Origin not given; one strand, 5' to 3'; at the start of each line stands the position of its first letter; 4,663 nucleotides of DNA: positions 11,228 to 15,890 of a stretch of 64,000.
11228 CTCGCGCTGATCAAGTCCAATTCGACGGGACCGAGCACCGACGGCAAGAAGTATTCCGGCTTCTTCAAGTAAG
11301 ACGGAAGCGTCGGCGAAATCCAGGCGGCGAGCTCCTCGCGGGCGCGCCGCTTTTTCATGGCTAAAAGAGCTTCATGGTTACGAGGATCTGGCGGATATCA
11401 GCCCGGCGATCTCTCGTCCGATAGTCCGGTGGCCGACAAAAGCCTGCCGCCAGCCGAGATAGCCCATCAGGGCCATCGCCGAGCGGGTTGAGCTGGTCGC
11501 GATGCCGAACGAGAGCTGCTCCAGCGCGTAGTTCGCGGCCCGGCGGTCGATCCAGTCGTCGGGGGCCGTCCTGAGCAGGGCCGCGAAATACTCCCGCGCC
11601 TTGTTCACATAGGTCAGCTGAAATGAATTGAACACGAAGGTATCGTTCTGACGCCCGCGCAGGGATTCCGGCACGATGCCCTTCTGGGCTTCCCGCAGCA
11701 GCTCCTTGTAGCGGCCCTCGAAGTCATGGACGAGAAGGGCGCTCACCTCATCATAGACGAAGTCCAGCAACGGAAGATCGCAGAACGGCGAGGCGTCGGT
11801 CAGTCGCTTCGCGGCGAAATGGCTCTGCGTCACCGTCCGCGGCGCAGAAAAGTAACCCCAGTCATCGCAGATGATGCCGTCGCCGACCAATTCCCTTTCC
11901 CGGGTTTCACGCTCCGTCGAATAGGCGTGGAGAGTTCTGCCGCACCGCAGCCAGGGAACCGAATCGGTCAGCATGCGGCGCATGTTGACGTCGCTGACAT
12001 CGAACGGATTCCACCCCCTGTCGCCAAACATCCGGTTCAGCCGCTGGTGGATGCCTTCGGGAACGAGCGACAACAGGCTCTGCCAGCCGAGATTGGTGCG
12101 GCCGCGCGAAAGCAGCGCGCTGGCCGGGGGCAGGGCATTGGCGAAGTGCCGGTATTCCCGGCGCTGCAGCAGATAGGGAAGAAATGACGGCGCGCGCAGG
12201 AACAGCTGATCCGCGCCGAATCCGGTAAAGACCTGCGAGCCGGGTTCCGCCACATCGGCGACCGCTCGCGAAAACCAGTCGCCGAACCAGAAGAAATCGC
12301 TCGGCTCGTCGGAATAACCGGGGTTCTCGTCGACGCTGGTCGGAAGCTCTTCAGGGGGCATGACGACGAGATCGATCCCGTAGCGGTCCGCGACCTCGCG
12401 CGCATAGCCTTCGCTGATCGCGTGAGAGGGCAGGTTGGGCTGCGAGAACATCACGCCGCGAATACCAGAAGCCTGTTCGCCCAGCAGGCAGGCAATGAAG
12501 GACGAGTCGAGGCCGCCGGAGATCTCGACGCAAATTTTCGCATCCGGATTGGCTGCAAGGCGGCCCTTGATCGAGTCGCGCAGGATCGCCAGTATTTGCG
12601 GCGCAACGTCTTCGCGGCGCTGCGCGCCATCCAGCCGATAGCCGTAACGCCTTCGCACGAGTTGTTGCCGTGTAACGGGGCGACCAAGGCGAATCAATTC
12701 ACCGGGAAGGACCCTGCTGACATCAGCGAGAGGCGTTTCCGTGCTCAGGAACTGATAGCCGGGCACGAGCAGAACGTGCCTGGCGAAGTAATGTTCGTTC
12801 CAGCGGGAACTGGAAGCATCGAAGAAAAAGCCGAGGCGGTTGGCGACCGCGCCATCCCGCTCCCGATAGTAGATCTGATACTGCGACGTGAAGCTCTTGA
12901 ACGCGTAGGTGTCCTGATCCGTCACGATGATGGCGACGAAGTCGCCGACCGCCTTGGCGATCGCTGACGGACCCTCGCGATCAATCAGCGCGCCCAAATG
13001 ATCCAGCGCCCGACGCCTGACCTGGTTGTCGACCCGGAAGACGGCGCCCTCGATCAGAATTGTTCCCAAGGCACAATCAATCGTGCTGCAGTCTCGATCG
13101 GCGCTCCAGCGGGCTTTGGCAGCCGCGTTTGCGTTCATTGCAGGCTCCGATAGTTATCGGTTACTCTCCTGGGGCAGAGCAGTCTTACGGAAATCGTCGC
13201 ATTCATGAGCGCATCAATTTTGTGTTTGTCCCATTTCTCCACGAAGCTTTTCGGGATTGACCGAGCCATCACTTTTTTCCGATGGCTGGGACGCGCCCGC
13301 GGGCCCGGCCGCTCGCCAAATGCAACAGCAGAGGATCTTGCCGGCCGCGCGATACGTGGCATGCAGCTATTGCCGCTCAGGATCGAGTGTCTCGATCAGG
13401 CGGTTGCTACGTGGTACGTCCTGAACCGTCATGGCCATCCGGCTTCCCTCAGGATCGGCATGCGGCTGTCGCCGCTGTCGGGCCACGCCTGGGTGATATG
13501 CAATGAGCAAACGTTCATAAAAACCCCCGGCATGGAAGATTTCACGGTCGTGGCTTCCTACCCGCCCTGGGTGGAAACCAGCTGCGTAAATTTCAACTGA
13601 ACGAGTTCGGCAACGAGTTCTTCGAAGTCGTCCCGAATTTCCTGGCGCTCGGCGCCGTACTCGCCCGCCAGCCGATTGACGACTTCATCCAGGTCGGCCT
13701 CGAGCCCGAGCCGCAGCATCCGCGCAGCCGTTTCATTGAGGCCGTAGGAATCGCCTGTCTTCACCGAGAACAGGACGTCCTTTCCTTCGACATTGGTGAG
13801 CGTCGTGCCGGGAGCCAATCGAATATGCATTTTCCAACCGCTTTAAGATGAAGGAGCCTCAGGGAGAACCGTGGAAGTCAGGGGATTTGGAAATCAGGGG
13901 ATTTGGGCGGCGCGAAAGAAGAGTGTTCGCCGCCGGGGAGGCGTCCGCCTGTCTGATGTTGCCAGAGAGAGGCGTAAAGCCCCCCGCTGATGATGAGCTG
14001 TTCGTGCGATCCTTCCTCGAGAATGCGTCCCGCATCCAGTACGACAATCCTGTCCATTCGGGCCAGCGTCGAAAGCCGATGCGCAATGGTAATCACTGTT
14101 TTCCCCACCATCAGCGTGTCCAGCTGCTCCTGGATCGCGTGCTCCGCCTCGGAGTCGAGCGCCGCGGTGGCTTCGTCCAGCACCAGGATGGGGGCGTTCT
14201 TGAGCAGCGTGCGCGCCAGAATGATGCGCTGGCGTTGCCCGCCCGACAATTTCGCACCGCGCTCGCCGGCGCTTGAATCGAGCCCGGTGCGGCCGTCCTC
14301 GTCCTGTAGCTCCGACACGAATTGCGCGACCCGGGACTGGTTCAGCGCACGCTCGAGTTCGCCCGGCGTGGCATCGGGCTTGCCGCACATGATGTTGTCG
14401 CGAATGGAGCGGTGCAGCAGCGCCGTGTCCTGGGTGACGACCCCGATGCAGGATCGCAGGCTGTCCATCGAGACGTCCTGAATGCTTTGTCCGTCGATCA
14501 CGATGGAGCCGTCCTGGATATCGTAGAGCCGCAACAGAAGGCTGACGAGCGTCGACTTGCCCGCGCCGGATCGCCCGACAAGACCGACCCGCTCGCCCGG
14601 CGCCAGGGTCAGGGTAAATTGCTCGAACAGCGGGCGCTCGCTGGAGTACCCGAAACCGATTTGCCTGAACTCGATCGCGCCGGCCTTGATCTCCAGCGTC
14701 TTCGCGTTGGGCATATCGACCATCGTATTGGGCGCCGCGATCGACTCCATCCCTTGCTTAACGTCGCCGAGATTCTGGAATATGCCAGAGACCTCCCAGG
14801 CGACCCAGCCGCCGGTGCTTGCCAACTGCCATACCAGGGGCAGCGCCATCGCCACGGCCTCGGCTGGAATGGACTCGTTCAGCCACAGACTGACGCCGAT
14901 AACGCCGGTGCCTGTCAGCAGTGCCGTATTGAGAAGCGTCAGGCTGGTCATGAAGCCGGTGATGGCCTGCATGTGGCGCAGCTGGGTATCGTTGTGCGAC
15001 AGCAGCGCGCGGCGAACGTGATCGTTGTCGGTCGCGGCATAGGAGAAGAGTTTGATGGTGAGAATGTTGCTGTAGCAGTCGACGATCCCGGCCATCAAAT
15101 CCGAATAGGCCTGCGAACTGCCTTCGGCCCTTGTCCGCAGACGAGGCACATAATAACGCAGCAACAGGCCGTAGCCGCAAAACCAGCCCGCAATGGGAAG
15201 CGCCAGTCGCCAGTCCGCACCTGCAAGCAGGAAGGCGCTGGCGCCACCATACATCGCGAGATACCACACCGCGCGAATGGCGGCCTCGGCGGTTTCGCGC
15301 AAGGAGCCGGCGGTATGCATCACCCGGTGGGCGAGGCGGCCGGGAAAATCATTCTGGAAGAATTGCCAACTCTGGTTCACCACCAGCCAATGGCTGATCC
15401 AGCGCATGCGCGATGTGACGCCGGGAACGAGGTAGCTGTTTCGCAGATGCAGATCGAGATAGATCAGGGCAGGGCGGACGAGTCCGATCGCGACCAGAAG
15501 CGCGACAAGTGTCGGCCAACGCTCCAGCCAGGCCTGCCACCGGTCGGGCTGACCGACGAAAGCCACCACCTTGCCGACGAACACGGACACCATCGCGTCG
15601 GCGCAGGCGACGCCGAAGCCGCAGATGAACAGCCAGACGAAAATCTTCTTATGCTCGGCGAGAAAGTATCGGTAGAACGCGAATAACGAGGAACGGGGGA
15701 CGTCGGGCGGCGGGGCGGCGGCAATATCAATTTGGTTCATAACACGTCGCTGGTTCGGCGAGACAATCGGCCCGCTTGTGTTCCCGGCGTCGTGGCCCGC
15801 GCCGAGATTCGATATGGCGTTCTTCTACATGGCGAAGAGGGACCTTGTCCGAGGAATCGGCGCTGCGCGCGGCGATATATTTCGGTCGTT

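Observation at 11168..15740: Cryptic lasso-peptide (RiPP) gene cluster with split B protein and alternating-strand layout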

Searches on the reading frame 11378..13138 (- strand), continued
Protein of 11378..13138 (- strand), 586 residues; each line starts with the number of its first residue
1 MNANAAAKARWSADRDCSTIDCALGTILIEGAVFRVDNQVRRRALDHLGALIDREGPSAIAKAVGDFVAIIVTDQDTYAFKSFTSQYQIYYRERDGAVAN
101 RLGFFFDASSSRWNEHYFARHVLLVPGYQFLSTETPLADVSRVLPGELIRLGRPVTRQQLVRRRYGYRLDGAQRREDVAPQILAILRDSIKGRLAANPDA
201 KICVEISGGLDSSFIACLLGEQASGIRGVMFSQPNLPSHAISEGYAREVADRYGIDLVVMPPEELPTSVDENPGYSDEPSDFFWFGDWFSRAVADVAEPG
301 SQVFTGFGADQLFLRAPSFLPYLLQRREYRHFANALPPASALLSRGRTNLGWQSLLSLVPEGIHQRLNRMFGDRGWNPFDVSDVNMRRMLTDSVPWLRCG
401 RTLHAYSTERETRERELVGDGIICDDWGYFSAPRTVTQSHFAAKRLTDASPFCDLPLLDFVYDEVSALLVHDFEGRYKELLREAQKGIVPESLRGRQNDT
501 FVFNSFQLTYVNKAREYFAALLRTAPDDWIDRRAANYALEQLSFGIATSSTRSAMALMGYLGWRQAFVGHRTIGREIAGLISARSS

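Call 58: fold_search(model_id=the predicted structure, library=pdb)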
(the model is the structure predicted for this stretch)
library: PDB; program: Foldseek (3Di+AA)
matches with E <= 10: 1341; with E <= 0.001: 29
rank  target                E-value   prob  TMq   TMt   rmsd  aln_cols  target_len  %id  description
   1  7ylz_B                2.2e-15  1.00  0.53  0.54  10.1       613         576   16  Unliganded form of hydroxyamidotransferase TsnB9 (released 2023-05-31)
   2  7ylz_A                8.8e-15  1.00  0.53  0.54   9.9       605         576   17  Unliganded form of hydroxyamidotransferase TsnB9 (released 2023-05-31)
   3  1mc1_A                7.6e-14  1.00  0.45  0.53  10.2       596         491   14  BETA-LACTAM SYNTHETASE WITH PRODUCT (DGPC), AMP AND PPI (released 2002-10-23)
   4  1mbz_A                8.4e-14  1.00  0.47  0.54  10.0       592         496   14  BETA-LACTAM SYNTHETASE WITH TRAPPED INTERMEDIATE (released 2002-10-23)
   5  1q15_A                2.7e-13  1.00  0.49  0.57   7.5       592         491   14  Carbapenam Synthetase (released 2003-11-04)
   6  1jgt_A                3.3e-13  1.00  0.44  0.51   9.7       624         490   13  CRYSTAL STRUCTURE OF BETA-LACTAM SYNTHETASE (released 2001-12-28)
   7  1q19_A                6.6e-13  1.00  0.51  0.59   8.9       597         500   15  Carbapenam Synthetase (released 2003-11-04)
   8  1m1z_A                7.2e-13  1.00  0.45  0.53   9.4       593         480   14  BETA-LACTAM SYNTHETASE APO ENZYME (released 2002-10-23)
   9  1mc1_B                8.0e-13  1.00  0.45  0.52  10.1       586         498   13  BETA-LACTAM SYNTHETASE WITH PRODUCT (DGPC), AMP AND PPI (released 2002-10-23)
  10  1q15_D                1.9e-12  1.00  0.50  0.61   6.8       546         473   14  Carbapenam Synthetase (released 2003-11-04)
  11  1mb9_A                2.2e-12  1.00  0.45  0.53   9.4       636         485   14  BETA-LACTAM SYNTHETASE COMPLEXED WITH ATP (released 2002-10-23)
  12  1mbz_B                2.5e-12  1.00  0.46  0.54  10.2       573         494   14  BETA-LACTAM SYNTHETASE WITH TRAPPED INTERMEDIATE (released 2002-10-23)
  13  1jgt_B                2.7e-12  1.00  0.44  0.50  10.0       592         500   14  CRYSTAL STRUCTURE OF BETA-LACTAM SYNTHETASE (released 2001-12-28)
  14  1mb9_B                4.0e-12  1.00  0.50  0.58   9.3       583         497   14  BETA-LACTAM SYNTHETASE COMPLEXED WITH ATP (released 2002-10-23)
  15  1m1z_B                1.4e-11  1.00  0.43  0.50  10.3       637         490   13  BETA-LACTAM SYNTHETASE APO ENZYME (released 2002-10-23)
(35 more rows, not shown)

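Call 63: list_cluster_members(proteins=[window:11378-13138:-, window:13205-13600:+, window:13558-13830:-, window:13878-15740:-, window:9952-11073:+])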
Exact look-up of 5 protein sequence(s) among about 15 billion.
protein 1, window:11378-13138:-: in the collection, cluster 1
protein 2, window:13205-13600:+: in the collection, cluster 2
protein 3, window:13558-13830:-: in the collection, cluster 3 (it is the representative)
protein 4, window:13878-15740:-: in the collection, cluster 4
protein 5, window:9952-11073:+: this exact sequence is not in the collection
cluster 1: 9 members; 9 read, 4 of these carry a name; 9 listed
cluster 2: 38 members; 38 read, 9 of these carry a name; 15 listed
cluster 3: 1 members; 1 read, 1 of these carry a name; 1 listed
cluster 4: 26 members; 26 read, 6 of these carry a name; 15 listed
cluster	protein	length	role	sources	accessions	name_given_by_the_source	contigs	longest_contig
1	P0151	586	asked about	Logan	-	-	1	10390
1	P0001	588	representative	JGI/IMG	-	asparagine synthase (glutamine-hydrolysing)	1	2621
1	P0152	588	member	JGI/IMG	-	asparagine synthase (glutamine-hydrolysing)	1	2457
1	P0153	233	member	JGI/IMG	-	asparagine synthase (glutamine-hydrolysing)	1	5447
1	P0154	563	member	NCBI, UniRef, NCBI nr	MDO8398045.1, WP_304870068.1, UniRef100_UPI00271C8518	MAG: asparagine synthase C-terminal domain-containing protein [Bradyrhizobium sp.] | asparagine synthase-related protein n=1 Tax=Bradyrhizobium sp. TaxID=376 ... | asparagine synthase C-terminal domain-containing protein [Bradyrhizobium sp.]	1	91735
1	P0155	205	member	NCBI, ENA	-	-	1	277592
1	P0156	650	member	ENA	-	-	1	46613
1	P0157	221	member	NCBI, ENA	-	-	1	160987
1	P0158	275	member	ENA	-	-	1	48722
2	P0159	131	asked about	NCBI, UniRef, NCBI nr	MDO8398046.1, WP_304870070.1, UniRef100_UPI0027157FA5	MAG: lasso peptide biosynthesis B2 protein [Bradyrhizobium sp.] | lasso peptide biosynthesis B2 protein n=1 Tax=Bradyrhizobium sp. TaxID=376 ... | lasso peptide biosynthesis B2 protein [Bradyrhizobium sp.]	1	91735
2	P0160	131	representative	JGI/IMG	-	hypothetical protein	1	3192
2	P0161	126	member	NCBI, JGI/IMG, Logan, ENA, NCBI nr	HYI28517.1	MAG TPA: lasso peptide biosynthesis B2 protein [Bradyrhizobium sp.] | hypothetical protein | lasso peptide biosynthesis B2 protein [Bradyrhizobium sp.]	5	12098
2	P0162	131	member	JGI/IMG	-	hypothetical protein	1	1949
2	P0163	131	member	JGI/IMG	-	hypothetical protein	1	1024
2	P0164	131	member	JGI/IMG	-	hypothetical protein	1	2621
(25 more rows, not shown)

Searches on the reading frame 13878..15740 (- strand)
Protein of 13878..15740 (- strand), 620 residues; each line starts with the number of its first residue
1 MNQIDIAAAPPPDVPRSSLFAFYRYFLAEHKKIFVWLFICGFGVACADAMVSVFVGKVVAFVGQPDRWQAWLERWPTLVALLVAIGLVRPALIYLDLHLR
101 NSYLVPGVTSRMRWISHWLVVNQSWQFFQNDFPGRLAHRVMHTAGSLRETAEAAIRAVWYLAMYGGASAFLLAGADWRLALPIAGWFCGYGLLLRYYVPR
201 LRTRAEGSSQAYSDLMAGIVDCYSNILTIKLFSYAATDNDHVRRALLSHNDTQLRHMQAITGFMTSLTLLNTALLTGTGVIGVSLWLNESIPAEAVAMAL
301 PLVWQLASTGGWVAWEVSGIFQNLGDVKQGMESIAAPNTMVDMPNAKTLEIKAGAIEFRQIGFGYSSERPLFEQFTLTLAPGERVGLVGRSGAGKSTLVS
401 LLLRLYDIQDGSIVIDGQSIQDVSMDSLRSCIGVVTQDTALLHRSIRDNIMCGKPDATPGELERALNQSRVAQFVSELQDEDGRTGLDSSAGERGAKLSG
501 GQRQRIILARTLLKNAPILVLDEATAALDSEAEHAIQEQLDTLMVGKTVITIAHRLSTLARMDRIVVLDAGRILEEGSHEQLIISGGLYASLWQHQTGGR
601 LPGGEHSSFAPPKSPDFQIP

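Call 3: search_protein_families(library=pfam, proteins=[window:13878-15740:-], max_evalue=0.01)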
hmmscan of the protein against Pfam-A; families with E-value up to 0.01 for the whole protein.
window:13878-15740:- (620 aa): 6 families
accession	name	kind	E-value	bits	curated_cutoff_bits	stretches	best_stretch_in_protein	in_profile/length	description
PF00005.33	ABC_tran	-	3.5e-32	112.3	25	1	373-526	2-137/137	ABC transporter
PF00664.28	ABC_membrane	-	1.9e-08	34.8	28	1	37-290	4-254/274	ABC transporter transmembrane region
PF02463.25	SMC_N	-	2.3e-07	30.9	40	1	411-567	109-210/220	RecF/RecN/SMC N terminal domain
PF13401.12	AAA_22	-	0.0039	18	27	0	387-528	10-96/130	AAA domain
PF13191.12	AAA_16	-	0.0045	17.9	32.6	0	385-538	27-154/167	AAA ATPase domain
PF13555.12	AAA_29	-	0.0092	16.2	27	0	372-399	12-39/61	P-loop containing region of AAA domain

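Call 4: search_protein_families(library=ncbifam, proteins=[window:13878-15740:-], max_evalue=0.01)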
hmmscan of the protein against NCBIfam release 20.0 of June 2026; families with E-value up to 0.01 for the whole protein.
window:13878-15740:- (620 aa): 188 families (the best 25 are shown)
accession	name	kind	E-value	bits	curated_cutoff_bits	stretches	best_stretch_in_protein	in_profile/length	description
TIGR02203.1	MsbA_lipidA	equivalog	6.2e-89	299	602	1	27-596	9-569/572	lipid A export permease/ATP-binding protein MsbA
NF010178.0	PRK13657.1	equivalog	1.4e-86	291.2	733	1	175-596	154-570/588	glucan ABC transporter ATP-binding protein/ permease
TIGR02204.1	MsbA_rel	hypoth_equivalog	1.1e-83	281.8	780.4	1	200-596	181-575/576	ABC transporter, permease/ATP-binding protein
NF045513.1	HepA_fam_ABC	equivalog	7.6e-80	269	725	1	121-594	139-604/610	heterocyst formation ABC transporter subunit HepA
TIGR01846.1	type_I_sec_HlyB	subfamily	2.3e-76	257.6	725.55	1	199-598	300-694/694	type I secretion system permease/ATPase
NF052233.1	CphA_assoc_ABC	equivalog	2.4e-76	257.6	880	1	342-597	495-744/766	cyanophycin metabolism-associated ABC transporter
NF008364.0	PRK11160.1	equivalog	2.4e-70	237.8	630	1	213-595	197-574/575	heme ABC transporter ATP-binding protein/permease CydC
TIGR03796.1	NHLM_micro_ABC1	equivalog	3e-70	237.3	853.3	1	33-592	155-708/710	NHLP family bacteriocin export ABC transporter peptidase/permease/ATPase subunit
NF008381.0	PRK11176.1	equivalog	9.4e-70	235.6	867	1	348-597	334-580/582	lipid A ABC transporter ATP-binding protein/permease MsbA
TIGR00958.1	3a01208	subfamily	9.8e-70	235.7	874.6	1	32-592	161-710/711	antigen peptide transporter 2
TIGR03375.1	type_I_sec_LssB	subfamily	4.9e-68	230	693.1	1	350-583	460-689/696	type I secretion system permease/ATPase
TIGR01192.1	chvA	subfamily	5.3e-66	223.4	585.4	1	344-594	323-568/585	glucan export ABC transporter ATP-binding protein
TIGR02857.1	CydD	equivalog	9.1e-61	206.4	435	1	339-568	299-529/529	thiol reductant ABC exporter subunit CydD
TIGR03797.1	NHLM_micro_ABC2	equivalog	1.9e-59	201.8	709.4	1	353-596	449-685/686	NHLP bacteriocin export ABC transporter permease/ATPase subunit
TIGR02868.1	CydC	equivalog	2e-57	195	329.05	1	303-556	278-530/530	thiol reductant ABC exporter subunit CydC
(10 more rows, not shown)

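Call 41: search_solved_structures(query=window:13878-15740:-, max_evalue=1e-30)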
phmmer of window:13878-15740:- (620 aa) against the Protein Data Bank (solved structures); distinct sequences matched with E-value up to 1e-30: 256 (the best 60 are shown).
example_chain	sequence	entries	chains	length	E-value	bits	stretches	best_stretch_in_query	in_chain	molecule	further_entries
8woi_A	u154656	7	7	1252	2.2e-120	405.9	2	336-596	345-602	ABC transporter B family member 19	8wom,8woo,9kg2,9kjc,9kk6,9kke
8wp0_A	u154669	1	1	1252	1.6e-119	403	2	336-596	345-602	ABC transporter B family member 19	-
7zk4_A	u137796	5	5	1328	9.2e-111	374.1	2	353-600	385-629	ATP-dependent translocase ABCB1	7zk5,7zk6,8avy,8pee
7zka_A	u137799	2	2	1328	1.1e-110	373.9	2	353-600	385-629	ATP-dependent translocase ABCB1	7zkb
6fn1_A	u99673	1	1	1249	1.7e-110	373.2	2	353-600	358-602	Human-mouse chimeric ABCB1 (ABCBHM)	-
6fn4_A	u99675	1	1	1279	1.9e-110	373.1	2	353-600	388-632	Apo form of Human-mouse chimeric ABCB1 (ABCB1HM) in complex with Antigen binding fragment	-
7zk8_A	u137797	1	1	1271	8.4e-110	370.9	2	353-600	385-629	ATP-dependent translocase ABCB1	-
6ujs_A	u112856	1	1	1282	1.5e-109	370.1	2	353-600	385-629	ATP-dependent translocase ABCB1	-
6ujp_A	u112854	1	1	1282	1.5e-109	370.1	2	353-600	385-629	ATP-dependent translocase ABCB1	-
4m1m_A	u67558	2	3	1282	1.5e-109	370.1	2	353-600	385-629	Multidrug resistance protein 1A | ATP-dependent translocase ABCB1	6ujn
4m2s_A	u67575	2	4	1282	1.5e-109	370.1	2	353-600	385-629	Multidrug resistance protein 1A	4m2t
6ujw_A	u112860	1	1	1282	1.6e-109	370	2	353-600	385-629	ATP-dependent translocase ABCB1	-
5kpi_A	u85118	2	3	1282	1.6e-109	370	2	353-600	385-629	Multidrug resistance protein 1A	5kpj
6ujt_A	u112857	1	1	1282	1.6e-109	370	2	353-600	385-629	ATP-dependent translocase ABCB1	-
4q9h_A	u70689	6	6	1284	1.8e-109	369.9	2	353-600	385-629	Multidrug resistance protein 1A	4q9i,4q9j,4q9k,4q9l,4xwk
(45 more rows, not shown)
